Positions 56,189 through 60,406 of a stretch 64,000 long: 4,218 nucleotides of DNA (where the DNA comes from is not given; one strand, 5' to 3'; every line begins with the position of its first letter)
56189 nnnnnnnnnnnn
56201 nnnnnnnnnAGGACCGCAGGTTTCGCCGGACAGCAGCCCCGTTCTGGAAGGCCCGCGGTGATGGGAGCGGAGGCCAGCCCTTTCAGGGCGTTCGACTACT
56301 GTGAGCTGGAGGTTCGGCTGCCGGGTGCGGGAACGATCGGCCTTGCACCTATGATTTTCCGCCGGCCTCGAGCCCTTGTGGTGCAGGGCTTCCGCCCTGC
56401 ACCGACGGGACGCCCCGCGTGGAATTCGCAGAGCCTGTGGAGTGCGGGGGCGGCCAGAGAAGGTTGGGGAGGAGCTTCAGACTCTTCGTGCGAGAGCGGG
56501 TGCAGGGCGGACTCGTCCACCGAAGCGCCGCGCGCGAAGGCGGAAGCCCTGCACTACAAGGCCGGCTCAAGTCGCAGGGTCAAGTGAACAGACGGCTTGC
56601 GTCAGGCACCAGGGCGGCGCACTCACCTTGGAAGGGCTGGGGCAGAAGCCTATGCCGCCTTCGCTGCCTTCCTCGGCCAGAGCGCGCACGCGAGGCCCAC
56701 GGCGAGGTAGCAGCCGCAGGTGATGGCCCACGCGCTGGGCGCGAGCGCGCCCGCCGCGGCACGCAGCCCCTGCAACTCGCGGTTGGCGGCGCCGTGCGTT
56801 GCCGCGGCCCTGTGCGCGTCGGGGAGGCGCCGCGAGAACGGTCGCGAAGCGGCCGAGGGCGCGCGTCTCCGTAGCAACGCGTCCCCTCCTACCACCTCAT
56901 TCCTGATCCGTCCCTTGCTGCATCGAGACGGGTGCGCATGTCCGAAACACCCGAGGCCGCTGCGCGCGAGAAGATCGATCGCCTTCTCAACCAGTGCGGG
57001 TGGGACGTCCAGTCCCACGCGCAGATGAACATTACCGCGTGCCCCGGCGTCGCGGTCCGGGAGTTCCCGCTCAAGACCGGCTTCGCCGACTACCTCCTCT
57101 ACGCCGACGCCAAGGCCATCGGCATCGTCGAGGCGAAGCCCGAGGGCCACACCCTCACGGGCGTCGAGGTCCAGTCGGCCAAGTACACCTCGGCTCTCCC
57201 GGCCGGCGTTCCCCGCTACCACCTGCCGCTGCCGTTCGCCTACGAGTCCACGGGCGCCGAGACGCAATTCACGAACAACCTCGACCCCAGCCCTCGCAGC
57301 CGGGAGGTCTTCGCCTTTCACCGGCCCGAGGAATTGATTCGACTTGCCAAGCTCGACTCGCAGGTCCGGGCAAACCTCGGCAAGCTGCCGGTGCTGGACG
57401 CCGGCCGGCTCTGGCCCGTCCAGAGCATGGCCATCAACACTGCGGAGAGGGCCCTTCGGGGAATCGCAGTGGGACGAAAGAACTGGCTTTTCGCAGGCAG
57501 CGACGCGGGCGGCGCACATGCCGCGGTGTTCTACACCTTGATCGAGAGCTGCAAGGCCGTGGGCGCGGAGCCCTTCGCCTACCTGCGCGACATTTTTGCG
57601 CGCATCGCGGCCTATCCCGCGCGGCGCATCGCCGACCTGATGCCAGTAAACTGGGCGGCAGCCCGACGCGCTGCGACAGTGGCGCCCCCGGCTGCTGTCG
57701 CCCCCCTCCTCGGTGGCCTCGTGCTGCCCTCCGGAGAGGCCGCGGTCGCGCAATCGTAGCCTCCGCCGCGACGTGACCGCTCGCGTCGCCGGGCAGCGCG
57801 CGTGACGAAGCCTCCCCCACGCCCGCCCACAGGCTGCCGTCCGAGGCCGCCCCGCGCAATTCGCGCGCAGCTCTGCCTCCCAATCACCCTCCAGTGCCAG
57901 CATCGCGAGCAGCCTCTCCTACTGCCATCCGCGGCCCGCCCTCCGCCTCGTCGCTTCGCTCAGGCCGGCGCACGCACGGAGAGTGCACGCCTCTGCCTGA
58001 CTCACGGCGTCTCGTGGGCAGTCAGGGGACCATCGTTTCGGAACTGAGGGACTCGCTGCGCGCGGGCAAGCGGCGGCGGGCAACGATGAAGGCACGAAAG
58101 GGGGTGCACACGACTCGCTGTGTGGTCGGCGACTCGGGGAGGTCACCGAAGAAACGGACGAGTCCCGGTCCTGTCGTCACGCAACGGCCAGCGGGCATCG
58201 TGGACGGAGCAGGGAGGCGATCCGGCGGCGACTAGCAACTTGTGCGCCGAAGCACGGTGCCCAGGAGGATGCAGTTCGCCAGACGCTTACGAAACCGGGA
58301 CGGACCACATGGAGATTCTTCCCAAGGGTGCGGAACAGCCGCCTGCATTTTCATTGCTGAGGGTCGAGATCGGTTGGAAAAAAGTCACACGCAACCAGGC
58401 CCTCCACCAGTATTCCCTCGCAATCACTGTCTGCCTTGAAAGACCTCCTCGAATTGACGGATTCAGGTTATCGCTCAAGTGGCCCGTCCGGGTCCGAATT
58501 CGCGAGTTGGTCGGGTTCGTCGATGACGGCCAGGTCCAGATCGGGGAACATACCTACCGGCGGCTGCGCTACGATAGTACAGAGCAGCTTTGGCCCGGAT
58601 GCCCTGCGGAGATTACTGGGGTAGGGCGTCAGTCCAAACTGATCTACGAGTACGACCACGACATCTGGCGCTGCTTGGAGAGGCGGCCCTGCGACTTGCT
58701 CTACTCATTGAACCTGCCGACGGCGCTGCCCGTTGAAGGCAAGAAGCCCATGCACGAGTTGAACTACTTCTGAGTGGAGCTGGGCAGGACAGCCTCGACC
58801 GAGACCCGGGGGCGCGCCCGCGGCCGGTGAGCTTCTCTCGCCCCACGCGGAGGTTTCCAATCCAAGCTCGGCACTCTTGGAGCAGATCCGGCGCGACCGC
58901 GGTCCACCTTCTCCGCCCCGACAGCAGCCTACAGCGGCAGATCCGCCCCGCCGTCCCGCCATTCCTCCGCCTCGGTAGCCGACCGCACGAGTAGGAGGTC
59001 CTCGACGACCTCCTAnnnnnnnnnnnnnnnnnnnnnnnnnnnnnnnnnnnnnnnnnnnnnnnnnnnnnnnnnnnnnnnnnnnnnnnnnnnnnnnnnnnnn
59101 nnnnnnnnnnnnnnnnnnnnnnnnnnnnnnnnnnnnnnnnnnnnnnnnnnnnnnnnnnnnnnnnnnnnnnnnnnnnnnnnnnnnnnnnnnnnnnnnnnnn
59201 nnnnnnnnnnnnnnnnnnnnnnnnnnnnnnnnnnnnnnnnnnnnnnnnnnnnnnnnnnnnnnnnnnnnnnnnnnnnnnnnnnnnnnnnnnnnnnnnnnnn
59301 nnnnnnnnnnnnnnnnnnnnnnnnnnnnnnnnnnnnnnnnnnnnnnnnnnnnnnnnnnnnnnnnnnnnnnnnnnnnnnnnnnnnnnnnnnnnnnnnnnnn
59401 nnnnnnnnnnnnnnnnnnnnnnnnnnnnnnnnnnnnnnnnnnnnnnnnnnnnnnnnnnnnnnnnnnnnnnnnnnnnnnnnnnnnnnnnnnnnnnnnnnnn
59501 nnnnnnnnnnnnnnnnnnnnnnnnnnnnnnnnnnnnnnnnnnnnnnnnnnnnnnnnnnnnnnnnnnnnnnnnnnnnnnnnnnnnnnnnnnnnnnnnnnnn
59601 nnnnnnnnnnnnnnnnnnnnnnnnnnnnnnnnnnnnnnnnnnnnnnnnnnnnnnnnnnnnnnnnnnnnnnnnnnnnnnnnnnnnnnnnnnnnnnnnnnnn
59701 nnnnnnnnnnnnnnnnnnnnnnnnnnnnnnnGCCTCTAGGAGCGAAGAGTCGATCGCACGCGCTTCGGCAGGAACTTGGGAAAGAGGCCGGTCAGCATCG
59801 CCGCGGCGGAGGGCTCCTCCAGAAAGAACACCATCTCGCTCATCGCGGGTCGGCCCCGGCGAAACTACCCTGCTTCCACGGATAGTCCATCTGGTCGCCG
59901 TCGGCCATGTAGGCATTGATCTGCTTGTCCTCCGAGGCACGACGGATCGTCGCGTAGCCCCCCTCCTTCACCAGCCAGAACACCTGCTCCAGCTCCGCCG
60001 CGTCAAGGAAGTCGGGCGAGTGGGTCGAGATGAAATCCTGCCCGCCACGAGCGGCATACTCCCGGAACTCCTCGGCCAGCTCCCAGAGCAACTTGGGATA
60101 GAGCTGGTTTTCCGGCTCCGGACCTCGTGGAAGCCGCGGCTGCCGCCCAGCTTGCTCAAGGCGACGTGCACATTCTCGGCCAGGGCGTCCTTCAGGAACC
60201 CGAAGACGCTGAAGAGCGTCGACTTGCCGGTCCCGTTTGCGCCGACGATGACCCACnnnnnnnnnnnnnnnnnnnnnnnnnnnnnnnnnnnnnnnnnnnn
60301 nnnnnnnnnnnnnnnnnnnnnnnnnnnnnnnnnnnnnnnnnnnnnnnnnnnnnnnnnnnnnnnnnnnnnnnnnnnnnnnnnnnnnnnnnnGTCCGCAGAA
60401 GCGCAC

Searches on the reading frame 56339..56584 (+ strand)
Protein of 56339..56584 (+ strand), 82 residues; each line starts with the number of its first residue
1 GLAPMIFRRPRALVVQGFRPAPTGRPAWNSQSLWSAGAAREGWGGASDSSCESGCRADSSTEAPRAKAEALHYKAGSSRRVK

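Call 25: find_homologous_proteins(query=window:56339-56584:+, max_evalue=10)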
Query seq(82 aa): 3 candidates shared short words with the query, none scored E <= 10.

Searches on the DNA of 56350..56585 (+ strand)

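Call 62: search_dna_similar(query=window:56350-56585:+, collection=plasmids, mode=distant, max_evalue=0.01, max_rows=15)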
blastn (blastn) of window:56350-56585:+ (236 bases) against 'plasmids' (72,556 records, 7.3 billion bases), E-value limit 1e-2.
No match.

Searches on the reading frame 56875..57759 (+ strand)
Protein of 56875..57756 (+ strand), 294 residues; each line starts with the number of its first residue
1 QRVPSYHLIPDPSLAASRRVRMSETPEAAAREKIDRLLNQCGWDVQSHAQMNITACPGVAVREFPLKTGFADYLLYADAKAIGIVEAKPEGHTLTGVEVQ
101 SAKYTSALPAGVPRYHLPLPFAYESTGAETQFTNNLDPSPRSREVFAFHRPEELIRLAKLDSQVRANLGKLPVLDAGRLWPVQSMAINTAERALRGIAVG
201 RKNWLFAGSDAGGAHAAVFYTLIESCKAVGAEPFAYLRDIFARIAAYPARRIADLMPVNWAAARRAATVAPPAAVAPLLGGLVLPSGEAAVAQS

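Call 31: find_encoding_contigs(protein=window:56932-57759:+, flank=10000, max_places=10)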
Protein window:56932-57759:+ (275 aa): no gene with exactly this product is on record in the collection.

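Call 68: search_protein_families(library=pfam, proteins=[window:56875-57756:+], max_evalue=0.001)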
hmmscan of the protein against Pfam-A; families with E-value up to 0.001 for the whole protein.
window:56875-57756:+ (294 aa): 3 families
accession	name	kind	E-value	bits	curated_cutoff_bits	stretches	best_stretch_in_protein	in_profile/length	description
PF13817.11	DDE_Tnp_IS66_C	-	2.5e-13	50.4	30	1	221-257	1-38/39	IS66 C-terminal element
PF03050.20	DDE_Tnp_IS66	-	1.4e-06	28.4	23.1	1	188-213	257-282/284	Transposase IS66 family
PF04313.20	HSDR_N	-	0.00065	20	25.1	0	67-139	124-196/198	Type I restriction enzyme R protein N terminus (HSDR_N)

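Call 71: find_encoding_contigs(protein=window:56938-57759:+, flank=10000, max_places=5)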
Protein window:56938-57759:+ (273 aa): 1 contig read that carries it; 1 place shown.
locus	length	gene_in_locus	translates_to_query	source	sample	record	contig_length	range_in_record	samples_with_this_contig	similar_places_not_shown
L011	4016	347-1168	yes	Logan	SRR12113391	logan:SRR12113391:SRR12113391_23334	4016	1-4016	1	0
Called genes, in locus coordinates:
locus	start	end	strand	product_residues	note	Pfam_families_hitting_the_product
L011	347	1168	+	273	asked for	PF03050:DDE_Tnp_IS66 (weak), PF13817:DDE_Tnp_IS66_C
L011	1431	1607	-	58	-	-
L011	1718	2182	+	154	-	-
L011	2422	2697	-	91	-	PF18480:DUF5615 (weak)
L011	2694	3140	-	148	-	PF04255:DUF433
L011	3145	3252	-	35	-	-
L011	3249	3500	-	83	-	-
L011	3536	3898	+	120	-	-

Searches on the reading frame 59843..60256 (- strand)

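Call 68: search_protein_families(library=pfam, proteins=[window:59843-60256:-], max_evalue=0.001)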
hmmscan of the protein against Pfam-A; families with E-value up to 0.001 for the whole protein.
window:59843-60256:- (138 aa): 2 families
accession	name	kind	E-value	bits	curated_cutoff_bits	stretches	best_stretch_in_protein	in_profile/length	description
PF13304.12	AAA_21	-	3.5e-05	24.5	27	1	47-85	266-304/304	AAA domain, putative AbiEii toxin, Type IV TA system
PF13175.12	AAA_15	-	0.00037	20.6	32.1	1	47-83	336-373/374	AAA ATPase domain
